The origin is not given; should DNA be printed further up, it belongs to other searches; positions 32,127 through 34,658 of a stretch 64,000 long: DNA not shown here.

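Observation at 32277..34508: MenE (o-succinylbenzoate-CoA ligase) and MenG/UbiE (demethylmenaquinone methyltransferase) encoded as one 743-aa fusion protein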

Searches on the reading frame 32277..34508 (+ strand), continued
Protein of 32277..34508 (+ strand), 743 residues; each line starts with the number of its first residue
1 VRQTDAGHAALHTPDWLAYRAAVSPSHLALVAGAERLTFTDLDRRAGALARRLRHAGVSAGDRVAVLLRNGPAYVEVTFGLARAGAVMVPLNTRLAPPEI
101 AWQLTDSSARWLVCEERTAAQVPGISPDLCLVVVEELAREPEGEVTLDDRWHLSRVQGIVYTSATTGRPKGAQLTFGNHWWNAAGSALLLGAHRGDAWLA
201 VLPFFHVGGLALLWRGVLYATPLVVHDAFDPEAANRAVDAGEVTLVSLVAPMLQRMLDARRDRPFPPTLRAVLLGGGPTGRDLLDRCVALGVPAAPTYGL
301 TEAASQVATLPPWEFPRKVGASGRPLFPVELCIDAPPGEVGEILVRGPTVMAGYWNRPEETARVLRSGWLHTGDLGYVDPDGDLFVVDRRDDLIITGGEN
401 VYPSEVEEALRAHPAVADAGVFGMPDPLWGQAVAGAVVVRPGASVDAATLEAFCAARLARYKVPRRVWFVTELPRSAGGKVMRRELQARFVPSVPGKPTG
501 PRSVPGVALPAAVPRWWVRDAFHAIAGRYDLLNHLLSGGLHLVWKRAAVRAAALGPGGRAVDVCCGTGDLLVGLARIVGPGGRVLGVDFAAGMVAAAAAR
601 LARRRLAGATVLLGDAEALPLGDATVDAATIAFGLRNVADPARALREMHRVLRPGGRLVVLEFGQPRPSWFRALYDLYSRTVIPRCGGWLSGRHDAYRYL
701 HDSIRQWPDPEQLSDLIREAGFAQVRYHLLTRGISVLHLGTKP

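Call 16: find_related_loci(query=A1, collection=genome_contigs, flank=7000)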
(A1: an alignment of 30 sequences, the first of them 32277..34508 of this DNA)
Query A1 (743 aa) in genome_contigs; peptide patterns used: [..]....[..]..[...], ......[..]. (x = any residue, [..] = any of these).
600 stretches matched a pattern (row limit reached: there are more); 599 encode a relative of the query (tblastn E <= 1e-3); the best 80 are kept; 80 distinct loci.
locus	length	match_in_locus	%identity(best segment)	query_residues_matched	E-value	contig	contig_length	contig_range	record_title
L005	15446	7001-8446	48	14-494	1e-137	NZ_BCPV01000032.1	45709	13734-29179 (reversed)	Geobacillus zalihae NBRC 101842, whole genome shotgun sequence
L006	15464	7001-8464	48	3-486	3e-136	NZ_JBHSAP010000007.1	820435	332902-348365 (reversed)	Salinithrix halophila strain IBRC-M 10813 velvet_auto_105_7, whole genome shotgun sequence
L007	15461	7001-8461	42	8-486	2e-135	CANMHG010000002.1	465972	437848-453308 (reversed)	uncultured Bacillaceae bacterium isolate 4-1415.fasta genome assembly, contig: NODE_2, whole genome shotgun sequence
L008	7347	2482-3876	50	12-487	2e-135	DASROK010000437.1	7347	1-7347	MAG TPA_asm: Gemmatimonadaceae bacterium isolate SMAG_U10266 k141_1572382, whole genome shotgun sequence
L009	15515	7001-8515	48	3-486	3e-134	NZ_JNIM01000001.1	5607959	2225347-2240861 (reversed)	Thermogemmatispora carboxidivorans strain PM5 N688DRAFT_scf7180000000002_quiver_dupTrim_7460.1_C, whole genome shotgun s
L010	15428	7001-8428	44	14-486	9e-134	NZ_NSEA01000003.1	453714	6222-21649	Fredinandcohnia onubensis strain 10J4 10J4_trimmed_contig_3, whole genome shotgun sequence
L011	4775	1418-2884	48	14-487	6e-135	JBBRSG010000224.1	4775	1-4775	MAG: Chloroflexia bacterium isolate La2_metabat2.031 La2_metabat2.031_K_3209288L4775_cov_62.0000, whole genome shotgun s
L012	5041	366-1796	44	14-486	3e-131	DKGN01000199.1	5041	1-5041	MAG TPA_asm: Bacillales bacterium UBA6769 UBA6769_contig_566, whole genome shotgun sequence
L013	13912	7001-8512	48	10-487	7e-130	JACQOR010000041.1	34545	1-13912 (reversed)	MAG: Chloroflexi bacterium isolate NC_groundwater_1286_Ag_S-0.2um_65_57 S_p2_S4_coassembly_k141_1851372, whole genome sh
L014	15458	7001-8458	41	14-490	2e-127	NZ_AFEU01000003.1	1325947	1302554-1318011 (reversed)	Bacillus methanolicus PB1 contig_3, whole genome shotgun sequence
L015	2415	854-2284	52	15-483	5e-135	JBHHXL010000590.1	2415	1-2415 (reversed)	MAG: Anaerolineae bacterium isolate D_1_bin.6 NODE_38913_length_2415_cov_29.172458, whole genome shotgun sequence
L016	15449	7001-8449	43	14-487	8e-127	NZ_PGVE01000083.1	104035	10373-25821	Neobacillus cucumis strain V32-6 contig_56, whole genome shotgun sequence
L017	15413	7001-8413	43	14-487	7e-127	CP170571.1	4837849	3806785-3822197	Bacillus toyonensis strain GXUN31-2 chromosome, complete genome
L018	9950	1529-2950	42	12-479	2e-125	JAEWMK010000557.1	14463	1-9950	MAG: Bacillota bacterium isolate OH_PDB_133 k127_102184, whole genome shotgun sequence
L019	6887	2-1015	62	397-743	2e-125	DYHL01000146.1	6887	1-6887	MAG TPA_asm: Candidatus Nitrosymbiomonas sp. isolate DR5_67_8 Afr_mines_DR5_2145_length_6887_cov_3_188085, whole genome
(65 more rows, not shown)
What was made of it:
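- Tried and rejected: (a) Species-genome census (call 16).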

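Call 20: find_encoding_contigs(protein=P0038, flank=6000, max_places=1)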
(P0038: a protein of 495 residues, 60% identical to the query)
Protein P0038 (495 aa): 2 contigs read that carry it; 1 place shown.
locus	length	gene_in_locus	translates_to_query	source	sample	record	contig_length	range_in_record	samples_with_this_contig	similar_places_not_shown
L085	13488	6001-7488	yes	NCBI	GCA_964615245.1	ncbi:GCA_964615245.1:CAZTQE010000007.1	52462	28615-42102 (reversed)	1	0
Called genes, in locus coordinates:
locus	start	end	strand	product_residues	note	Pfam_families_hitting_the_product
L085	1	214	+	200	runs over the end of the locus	PF00440:TetR_N, PF17932:TetR_C_24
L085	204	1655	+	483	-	PF00425:Chorismate_bind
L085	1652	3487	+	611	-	PF02776:TPP_enzyme_N, PF16582:TPP_enzyme_M_2, PF02775:TPP_enzyme_C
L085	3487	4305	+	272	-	PF00561:Abhydrolase_1, PF12146:Hydrolase_4, PF12697:Abhydrolase_6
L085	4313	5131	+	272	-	PF00378:ECH_1, PF16113:ECH_2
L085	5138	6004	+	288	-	PF01040:UbiA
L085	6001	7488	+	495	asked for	PF00501:AMP-binding, PF13193:AMP-binding_C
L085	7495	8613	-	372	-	PF00266:Aminotran_5, PF01053:Cys_Met_Meta_PP (weak)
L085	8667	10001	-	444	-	PF00246:Peptidase_M14, PF13620:CarboxypepD_reg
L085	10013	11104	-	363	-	PF01321:Creatinase_N, PF00557:Peptidase_M24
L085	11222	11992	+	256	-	PF00730:HhH-GPD, PF00633:HHH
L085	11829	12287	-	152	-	-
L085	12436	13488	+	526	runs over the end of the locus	PF01019:G_glu_transpept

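Call 21: find_encoding_contigs(protein=P0039, flank=6000, max_places=1)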
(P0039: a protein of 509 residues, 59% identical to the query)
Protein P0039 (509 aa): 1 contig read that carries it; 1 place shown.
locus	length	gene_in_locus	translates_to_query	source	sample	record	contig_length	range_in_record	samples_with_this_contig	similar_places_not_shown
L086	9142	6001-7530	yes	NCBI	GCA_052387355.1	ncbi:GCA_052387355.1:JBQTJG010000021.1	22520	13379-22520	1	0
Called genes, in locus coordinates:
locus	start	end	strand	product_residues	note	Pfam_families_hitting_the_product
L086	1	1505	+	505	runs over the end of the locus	PF00425:Chorismate_bind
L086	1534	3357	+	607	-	PF02776:TPP_enzyme_N, PF16582:TPP_enzyme_M_2 (weak), PF02775:TPP_enzyme_C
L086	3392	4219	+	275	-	PF00561:Abhydrolase_1, PF12146:Hydrolase_4, PF12697:Abhydrolase_6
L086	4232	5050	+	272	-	PF00378:ECH_1, PF16113:ECH_2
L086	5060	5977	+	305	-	PF01040:UbiA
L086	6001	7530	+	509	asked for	PF00501:AMP-binding, PF13193:AMP-binding_C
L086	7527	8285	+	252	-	PF01209:Ubie_methyltran, PF13489:Methyltransf_23, PF13847:Methyltransf_31, PF08241:Methyltransf_11, PF08242:Methyltransf_12, PF13649:Methyltransf_25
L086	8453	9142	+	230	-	PF00561:Abhydrolase_1, PF12697:Abhydrolase_6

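Call 22: find_encoding_contigs(protein=P0001, flank=8000, max_places=2)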
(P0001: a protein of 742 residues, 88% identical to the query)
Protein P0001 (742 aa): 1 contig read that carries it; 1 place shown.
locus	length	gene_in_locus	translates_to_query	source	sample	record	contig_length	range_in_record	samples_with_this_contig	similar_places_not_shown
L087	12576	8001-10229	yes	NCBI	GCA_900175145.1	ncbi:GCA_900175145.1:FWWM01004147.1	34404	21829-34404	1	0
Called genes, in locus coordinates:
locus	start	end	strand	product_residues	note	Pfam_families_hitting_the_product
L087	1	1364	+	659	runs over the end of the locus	PF16177:ACAS_N, PF00501:AMP-binding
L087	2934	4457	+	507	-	PF00425:Chorismate_bind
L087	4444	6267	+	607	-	PF02776:TPP_enzyme_N, PF16582:TPP_enzyme_M_2, PF02775:TPP_enzyme_C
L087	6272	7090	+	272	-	PF00378:ECH_1, PF16113:ECH_2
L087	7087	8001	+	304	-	PF01040:UbiA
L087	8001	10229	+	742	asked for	PF00501:AMP-binding, PF13193:AMP-binding_C, PF01209:Ubie_methyltran, PF13489:Methyltransf_23, PF13847:Methyltransf_31, PF08241:Methyltransf_11, PF08242:Methyltransf_12, PF13649:Methyltransf_25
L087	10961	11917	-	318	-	-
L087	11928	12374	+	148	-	-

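Call 23: find_encoding_contigs(protein=P0016, flank=6000, max_places=1)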
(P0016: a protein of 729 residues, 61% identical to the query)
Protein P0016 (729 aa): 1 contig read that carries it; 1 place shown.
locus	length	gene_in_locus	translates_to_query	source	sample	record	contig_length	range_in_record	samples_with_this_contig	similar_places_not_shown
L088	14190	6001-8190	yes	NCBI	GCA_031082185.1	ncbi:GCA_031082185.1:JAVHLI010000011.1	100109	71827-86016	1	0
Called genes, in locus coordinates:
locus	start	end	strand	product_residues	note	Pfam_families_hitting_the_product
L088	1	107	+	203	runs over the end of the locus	PF00440:TetR_N, PF17932:TetR_C_24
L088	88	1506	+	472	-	PF00425:Chorismate_bind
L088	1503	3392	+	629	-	PF02776:TPP_enzyme_N, PF16582:TPP_enzyme_M_2, PF02775:TPP_enzyme_C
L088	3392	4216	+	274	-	PF00561:Abhydrolase_1, PF12146:Hydrolase_4, PF12697:Abhydrolase_6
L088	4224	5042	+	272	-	PF00378:ECH_1, PF16113:ECH_2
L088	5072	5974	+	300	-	PF01040:UbiA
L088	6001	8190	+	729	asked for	PF00501:AMP-binding, PF13193:AMP-binding_C, PF01209:Ubie_methyltran, PF13489:Methyltransf_23, PF08241:Methyltransf_11, PF08242:Methyltransf_12 (weak), PF13649:Methyltransf_25, PF13847:Methyltransf_31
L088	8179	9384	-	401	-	PF00266:Aminotran_5, PF01053:Cys_Met_Meta_PP (weak)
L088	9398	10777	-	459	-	PF00246:Peptidase_M14, PF13620:CarboxypepD_reg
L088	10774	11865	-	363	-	PF01321:Creatinase_N, PF00557:Peptidase_M24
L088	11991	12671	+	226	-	PF00730:HhH-GPD, PF00633:HHH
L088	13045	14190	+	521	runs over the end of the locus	PF01019:G_glu_transpept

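Call 32: search_solved_structures(query=window:32277-34508:+, max_evalue=1e-20)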
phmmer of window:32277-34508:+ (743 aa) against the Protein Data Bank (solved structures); distinct sequences matched with E-value up to 1e-20: 128 (the best 60 are shown).
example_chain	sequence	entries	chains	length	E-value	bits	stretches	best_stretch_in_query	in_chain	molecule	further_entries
5buq_A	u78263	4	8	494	3.4e-107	362.6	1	12-487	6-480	2-succinylbenzoate--CoA ligase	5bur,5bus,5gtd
5x8f_A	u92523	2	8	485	1e-106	361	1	13-487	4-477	2-succinylbenzoate--CoA ligase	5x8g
8weu_A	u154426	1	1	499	1.9e-96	327.1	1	15-490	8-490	Fatty-acyl-CoA synthase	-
8wev_A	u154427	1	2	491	2.5e-96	326.7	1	15-490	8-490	Feruloyl-CoA Synthetase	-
3ivr_A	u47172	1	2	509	4.7e-74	253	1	19-485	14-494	Putative long-chain-fatty-acid CoA ligase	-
8r2q_A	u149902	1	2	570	2e-70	241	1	19-491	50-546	Probable fatty-acid-CoA ligase FadD5 (Fatty-acid-CoA synthetase) (Fatty-acid-CoA synthase)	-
3r44_A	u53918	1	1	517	2.9e-66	227.3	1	17-495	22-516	fatty acyl CoA synthetase FADD13 (FATTY-ACYL-CoA SYNTHETASE)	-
3ipl_A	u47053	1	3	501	2.7e-59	204.2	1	147-486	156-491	2-succinylbenzoate--CoA ligase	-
8r2r_A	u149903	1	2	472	6.5e-56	193.1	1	20-415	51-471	Probable fatty-acid-CoA ligase FadD5 (Fatty-acid-CoA synthetase) (Fatty-acid-CoA synthase)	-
5ie0_A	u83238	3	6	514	1.2e-55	192.2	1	31-491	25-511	Oxalate--CoA ligase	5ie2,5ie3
4fuq_A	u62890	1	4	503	3.6e-55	190.6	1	25-488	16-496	Malonyl CoA synthetase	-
4fut_A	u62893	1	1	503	2.9e-54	187.6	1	25-487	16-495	Malonyl CoA synthetase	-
5u95_A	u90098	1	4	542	5.4e-54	186.7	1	27-495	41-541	4-coumarate--CoA ligase 2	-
5bsw_A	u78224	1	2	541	8.4e-54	186.1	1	27-495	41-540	4-coumarate--CoA ligase 2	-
6qjz_A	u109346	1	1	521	8.6e-54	186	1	25-493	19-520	oxalyl CoA-synthetase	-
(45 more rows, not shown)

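Call 45: predict_structure(alignment_id=A1)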
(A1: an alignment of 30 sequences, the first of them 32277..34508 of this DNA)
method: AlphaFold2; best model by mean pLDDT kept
length: 743 residues; sequences in the alignment: 30
mean_pLDDT: 81.9   pTM: 0.64
mean pLDDT of the five models: 81.9, 81.8, 79.3, 73.1, 67.8
residues with pLDDT >= 90: 252; 70-90: 390; 50-70: 64; < 50: 37
segments of 3 or more residues with pLDDT < 50: 1-9, 165-167, 493-515
pLDDT, mean of each block of 10 residues (from residue 1): 37 88 94 93 96 93 93 94 94 89 88 91 72 93 84 85 56 79 76 84 80 87 88 91 87 91 88 75 87 76 62 83 77 80 72 64 72 79 76 75 86 95 83 94 94 92 93 71 80 37 26 47 75 84 92 93 79 91 87 80 83 80 91 82 92 96 87 86 80 74 76 92 93 92 94
secondary structure, 60 per line:
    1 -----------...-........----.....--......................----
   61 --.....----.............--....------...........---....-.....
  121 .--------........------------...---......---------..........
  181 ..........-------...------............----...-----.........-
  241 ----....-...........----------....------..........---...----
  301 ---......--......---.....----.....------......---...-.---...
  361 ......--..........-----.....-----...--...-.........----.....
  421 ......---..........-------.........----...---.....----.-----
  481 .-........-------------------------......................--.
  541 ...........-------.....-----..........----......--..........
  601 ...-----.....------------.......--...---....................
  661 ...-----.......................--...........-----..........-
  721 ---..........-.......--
elements in order (helices of 4 or more, strands of 3 or more residues): E12-14 H16-23 E28-32 E35-38 H39-56 E63-67 H72-84 E87-90 H97-107 E111-114 H116-121 E130-133 H134-137 E150-152 E156-161 E171-175 H176-190 E198-200 H207-218 E223-225 H231-239 E245-248 H250-260 E271-274 H281-290 E294-296 E307-309 H312-317 E321-325 E330-334 E341-346 H358-364 E369-378 E384-388 E394-396 E399-401 H403-411 E416-426 E430-439 H447-455 E466-470 H483-490 H516-537 H540-551 E559-563 H569-578 E583-588 H591-603 E609-613 E626-632 H641-651 E652-663 H669-691 H694-704 H710-719 E724-730 E735-741
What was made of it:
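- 33747..33818 (+): Inter-domain linker (residues ~491-514, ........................), disordered and fast-evolving. AlphaFold pLDDT is below 50 for residues 493-515 (call 45).
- AlphaFold gives mean pLDDT 81.9, two folded bodies, and pLDDT 26-47 only at residues 493-515 (call 45). The linker is disordered and therefore accessible to proteases (call 45).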

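Call 48: search_protein_families(library=pfam, proteins=[P0093, L001:9539-10318:+], max_evalue=0.00001)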
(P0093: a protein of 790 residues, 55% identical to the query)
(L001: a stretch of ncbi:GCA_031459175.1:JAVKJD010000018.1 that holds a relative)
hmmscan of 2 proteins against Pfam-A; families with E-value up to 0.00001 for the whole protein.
P0093 (790 aa): 4 families
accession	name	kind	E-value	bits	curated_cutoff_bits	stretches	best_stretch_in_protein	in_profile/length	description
PF00501.34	AMP-binding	-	2.7e-74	250.7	29.9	1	19-375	2-384/384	AMP-binding enzyme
PF13193.12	AMP-binding_C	-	3.4e-20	73.2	24.5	1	425-500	1-76/76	AMP-binding enzyme C-terminal domain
PF12697.13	Abhydrolase_6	-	1.2e-19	72.2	26.3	1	547-778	1-213/217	Alpha/beta hydrolase family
PF00561.26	Abhydrolase_1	-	1.5e-19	71.1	25.8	1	546-773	2-241/245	alpha/beta hydrolase fold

L001:9539-10318:+ (259 aa): 7 families
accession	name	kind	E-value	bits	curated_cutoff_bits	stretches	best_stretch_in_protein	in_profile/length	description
PF01209.24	Ubie_methyltran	-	1.8e-63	214.5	20.1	1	32-258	7-233/233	ubiE/COQ5 methyltransferase family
PF13649.12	Methyltransf_25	-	4e-21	76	27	1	77-172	2-97/97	Methyltransferase domain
PF08241.18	Methyltransf_11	-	7.3e-21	75.1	21.2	1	77-176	1-95/95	Methyltransferase domain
PF13847.12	Methyltransf_31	-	3.7e-15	56.3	27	1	73-180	4-113/145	Methyltransferase domain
PF08242.18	Methyltransf_12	-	3.6e-12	47.3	30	1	77-174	1-98/98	Methyltransferase domain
PF13489.12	Methyltransf_23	-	1e-10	42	27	1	61-241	10-162/164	Methyltransferase domain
PF01135.25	PCMT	-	2.1e-06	28.1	20.3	1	70-176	71-171/210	Protein-L-isoaspartate(D-aspartate) O-methyltransferase (PCMT)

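Call 49: search_protein_representatives(protein=window:32277-34508:+)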
Query: 743 residues. Proteins with E-value up to 0.001 (for the whole library): 327657; up to 1e-10: 165166; up to 1e-30: 39467. The best 150 are listed.
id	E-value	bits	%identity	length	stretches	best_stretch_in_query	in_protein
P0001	0.0e+00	1455.1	88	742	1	3-743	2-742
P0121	4.5e-219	745.8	34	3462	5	16-511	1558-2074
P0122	1.3e-151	522.7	32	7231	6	17-489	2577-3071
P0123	1.4e-150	519.4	28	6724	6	20-518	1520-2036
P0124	2.8e-150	518.4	27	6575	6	25-541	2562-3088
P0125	3.5e-150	518.0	28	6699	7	18-486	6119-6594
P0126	2.5e-145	502.0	27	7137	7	21-507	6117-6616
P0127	1.2e-144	499.7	32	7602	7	13-489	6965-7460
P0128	1.1e-142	493.2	30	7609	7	20-488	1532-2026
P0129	1.6e-142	492.7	28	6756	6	19-486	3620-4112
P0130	2.2e-140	485.6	49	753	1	13-503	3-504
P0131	2.2e-140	485.6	29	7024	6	21-487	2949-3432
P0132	9.9e-138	476.9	31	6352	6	14-489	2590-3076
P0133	1.7e-136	472.8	28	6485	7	24-487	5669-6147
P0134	2.7e-136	472.1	31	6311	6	21-493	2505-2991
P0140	1.7e-133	462.9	58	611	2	157-487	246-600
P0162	2.1e-121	422.9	50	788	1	13-494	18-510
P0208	1.7e-114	400.0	34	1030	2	29-488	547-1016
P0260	7.8e-109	381.3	52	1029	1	9-500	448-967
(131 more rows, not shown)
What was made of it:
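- Tried and rejected: (c) Exhaustive 50%-identity representative search (call 49).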
